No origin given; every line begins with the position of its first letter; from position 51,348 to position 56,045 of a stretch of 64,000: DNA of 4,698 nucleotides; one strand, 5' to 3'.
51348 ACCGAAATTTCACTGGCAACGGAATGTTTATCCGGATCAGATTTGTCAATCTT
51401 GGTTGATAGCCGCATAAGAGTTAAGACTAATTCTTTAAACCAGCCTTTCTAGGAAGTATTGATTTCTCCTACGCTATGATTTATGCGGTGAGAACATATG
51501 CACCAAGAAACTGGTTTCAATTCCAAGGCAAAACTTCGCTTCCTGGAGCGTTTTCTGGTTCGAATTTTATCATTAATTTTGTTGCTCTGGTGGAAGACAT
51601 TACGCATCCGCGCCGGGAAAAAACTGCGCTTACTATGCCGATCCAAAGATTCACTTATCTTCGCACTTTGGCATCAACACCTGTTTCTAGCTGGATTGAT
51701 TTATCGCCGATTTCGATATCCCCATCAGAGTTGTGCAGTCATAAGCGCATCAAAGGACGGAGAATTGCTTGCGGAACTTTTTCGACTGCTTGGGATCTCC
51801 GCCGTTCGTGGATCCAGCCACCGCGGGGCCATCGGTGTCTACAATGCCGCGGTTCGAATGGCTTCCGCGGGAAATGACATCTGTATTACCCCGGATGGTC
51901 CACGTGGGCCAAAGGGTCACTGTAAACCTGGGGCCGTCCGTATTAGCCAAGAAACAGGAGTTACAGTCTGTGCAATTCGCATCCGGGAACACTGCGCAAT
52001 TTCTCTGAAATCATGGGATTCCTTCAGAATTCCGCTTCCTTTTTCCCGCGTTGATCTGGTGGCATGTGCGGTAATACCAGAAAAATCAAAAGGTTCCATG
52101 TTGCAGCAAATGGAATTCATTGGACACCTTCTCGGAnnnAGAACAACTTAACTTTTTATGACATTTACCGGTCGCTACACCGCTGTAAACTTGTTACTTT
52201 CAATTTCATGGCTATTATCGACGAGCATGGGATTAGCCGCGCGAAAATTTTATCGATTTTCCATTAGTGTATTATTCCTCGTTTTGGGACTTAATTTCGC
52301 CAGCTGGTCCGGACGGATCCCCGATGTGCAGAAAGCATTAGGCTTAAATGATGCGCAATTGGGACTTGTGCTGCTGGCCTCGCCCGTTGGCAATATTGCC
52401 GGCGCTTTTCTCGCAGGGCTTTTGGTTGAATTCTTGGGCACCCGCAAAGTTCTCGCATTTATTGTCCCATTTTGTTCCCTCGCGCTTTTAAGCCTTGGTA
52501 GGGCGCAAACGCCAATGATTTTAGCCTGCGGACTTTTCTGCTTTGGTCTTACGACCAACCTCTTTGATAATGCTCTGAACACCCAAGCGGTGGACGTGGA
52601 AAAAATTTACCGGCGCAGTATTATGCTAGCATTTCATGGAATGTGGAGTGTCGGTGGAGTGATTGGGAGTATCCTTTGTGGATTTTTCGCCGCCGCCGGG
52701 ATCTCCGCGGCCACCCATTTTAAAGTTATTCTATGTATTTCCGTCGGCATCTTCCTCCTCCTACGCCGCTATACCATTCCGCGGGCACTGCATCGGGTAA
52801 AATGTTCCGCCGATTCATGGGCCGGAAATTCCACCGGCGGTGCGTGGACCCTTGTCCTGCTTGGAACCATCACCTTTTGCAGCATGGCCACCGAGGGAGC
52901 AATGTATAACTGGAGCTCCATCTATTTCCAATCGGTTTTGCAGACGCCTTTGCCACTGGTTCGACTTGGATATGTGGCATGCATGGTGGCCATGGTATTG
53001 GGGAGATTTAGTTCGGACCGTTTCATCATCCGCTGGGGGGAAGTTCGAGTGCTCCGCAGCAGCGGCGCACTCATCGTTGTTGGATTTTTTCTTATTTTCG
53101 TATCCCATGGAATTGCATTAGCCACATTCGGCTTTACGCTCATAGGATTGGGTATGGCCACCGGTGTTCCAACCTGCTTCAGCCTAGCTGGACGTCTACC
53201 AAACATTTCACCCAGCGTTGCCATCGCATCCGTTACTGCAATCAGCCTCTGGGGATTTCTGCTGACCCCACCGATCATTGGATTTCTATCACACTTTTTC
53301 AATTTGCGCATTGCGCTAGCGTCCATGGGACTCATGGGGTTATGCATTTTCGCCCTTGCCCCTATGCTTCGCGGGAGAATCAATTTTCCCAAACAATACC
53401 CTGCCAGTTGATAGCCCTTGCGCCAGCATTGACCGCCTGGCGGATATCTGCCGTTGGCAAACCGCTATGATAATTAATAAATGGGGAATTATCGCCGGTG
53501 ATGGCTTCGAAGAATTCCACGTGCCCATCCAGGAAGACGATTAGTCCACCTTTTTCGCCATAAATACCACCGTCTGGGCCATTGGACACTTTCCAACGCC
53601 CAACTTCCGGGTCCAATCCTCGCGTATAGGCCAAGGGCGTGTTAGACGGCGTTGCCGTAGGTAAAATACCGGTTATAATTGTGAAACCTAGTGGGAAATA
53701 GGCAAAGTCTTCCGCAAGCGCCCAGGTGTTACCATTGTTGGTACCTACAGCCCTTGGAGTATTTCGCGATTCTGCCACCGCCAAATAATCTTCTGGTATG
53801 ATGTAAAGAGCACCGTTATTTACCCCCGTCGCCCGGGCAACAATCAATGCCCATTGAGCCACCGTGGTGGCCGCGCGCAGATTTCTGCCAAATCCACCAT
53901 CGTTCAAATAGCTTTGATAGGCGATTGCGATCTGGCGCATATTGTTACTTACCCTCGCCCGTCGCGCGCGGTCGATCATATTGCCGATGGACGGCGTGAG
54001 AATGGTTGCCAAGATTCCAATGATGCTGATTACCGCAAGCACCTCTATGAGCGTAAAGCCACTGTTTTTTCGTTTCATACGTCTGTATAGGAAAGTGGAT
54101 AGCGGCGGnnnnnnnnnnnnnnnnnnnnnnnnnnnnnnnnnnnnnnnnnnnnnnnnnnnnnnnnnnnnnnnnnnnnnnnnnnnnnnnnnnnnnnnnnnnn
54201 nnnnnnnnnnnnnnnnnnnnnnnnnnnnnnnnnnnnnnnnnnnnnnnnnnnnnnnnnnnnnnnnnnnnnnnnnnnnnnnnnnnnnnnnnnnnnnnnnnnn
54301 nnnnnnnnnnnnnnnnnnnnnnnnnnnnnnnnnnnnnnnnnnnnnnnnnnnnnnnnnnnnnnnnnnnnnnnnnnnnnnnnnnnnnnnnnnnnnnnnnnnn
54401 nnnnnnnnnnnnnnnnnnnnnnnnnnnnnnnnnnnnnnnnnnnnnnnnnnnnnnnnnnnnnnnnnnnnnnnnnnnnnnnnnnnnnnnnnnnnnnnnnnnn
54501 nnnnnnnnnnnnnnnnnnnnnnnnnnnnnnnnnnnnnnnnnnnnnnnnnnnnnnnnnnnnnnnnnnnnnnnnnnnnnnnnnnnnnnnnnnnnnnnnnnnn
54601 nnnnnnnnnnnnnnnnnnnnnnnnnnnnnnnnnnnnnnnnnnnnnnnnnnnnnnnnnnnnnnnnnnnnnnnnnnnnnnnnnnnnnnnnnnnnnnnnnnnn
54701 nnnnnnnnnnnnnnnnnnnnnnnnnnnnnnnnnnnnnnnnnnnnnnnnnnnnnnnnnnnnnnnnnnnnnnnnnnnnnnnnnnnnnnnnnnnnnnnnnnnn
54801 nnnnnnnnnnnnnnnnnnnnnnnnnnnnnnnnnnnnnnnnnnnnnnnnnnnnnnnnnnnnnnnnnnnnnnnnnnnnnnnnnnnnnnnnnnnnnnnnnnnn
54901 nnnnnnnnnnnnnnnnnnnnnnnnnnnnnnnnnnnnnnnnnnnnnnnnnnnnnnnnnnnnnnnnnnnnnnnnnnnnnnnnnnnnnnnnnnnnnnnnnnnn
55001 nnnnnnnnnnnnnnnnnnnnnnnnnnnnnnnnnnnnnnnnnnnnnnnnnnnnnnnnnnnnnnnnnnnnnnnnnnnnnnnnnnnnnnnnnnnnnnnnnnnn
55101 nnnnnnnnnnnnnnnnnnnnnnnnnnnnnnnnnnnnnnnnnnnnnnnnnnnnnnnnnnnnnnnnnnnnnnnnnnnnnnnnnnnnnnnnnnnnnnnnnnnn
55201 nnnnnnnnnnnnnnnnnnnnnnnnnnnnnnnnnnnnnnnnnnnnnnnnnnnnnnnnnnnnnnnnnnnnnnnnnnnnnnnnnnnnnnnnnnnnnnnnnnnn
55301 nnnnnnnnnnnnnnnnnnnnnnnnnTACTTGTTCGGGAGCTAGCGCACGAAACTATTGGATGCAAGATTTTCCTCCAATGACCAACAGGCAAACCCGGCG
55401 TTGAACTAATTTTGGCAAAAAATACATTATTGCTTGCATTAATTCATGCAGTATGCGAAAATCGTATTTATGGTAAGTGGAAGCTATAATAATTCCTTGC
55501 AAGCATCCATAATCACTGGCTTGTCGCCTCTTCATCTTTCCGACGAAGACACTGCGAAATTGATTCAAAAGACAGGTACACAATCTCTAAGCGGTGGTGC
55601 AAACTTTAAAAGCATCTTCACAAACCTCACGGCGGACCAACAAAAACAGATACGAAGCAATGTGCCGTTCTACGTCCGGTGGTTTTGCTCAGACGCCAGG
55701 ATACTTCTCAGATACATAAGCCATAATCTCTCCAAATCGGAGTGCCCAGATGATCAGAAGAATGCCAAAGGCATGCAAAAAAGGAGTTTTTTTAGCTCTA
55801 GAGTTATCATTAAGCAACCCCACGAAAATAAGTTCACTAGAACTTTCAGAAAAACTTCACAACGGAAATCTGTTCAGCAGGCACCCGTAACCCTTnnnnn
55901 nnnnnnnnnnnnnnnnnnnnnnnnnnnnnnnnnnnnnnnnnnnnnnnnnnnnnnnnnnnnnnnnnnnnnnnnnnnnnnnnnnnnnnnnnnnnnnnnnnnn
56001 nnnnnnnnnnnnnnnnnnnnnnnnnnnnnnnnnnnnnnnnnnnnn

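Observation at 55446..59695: Two adjacent classical tyrosine-phosphatase genes, the first built as LRR-PTP-LRR with an internal module duplication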

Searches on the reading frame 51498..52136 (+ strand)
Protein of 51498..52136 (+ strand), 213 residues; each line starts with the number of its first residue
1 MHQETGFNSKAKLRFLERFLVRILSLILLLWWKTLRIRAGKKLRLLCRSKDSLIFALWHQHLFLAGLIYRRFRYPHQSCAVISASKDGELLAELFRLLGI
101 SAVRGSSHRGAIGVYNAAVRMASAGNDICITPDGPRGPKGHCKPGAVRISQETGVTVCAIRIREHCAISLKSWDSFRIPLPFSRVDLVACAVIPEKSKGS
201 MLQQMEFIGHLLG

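Call 17: search_protein_families(library=pfam, proteins=[window:51498-52136:+], max_evalue=0.00001)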
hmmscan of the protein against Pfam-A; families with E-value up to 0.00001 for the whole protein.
window:51498-52136:+ (213 aa): 1 family
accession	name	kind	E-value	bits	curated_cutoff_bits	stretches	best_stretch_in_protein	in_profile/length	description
PF04028.18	DUF374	-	1e-21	76.7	26.8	1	76-138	6-68/69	Domain of unknown function (DUF374)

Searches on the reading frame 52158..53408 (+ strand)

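Call 17: search_protein_families(library=pfam, proteins=[window:52158-53408:+], max_evalue=0.00001)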
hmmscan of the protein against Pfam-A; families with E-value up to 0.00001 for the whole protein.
window:52158-53408:+ (417 aa): 1 family
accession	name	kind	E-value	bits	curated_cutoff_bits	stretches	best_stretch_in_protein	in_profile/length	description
PF07690.21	MFS_1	-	6.7e-20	71.7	33.4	1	39-347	4-322/347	Major Facilitator Superfamily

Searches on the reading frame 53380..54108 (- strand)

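Call 17: search_protein_families(library=pfam, proteins=[window:53380-54108:-], max_evalue=0.00001)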
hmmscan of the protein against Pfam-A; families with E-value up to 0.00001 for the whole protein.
window:53380-54108:- (242 aa): 1 family
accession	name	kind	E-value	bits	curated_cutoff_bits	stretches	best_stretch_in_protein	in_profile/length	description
PF07963.17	N_methyl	-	1.6e-08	34.2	21.2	1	12-37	1-26/27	Prokaryotic N-terminal methylation motif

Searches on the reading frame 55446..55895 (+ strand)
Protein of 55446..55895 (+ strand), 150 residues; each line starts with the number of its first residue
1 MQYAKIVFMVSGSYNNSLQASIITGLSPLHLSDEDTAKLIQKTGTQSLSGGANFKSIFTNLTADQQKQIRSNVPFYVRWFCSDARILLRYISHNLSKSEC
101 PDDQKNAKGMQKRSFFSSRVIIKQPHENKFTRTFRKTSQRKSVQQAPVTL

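Call 52: find_homologous_proteins(query=window:55446-55895:+, max_evalue=0.01)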
Query window:55446-55895:+: 3 candidates shared short words with the query, none scored E <= 0.01.
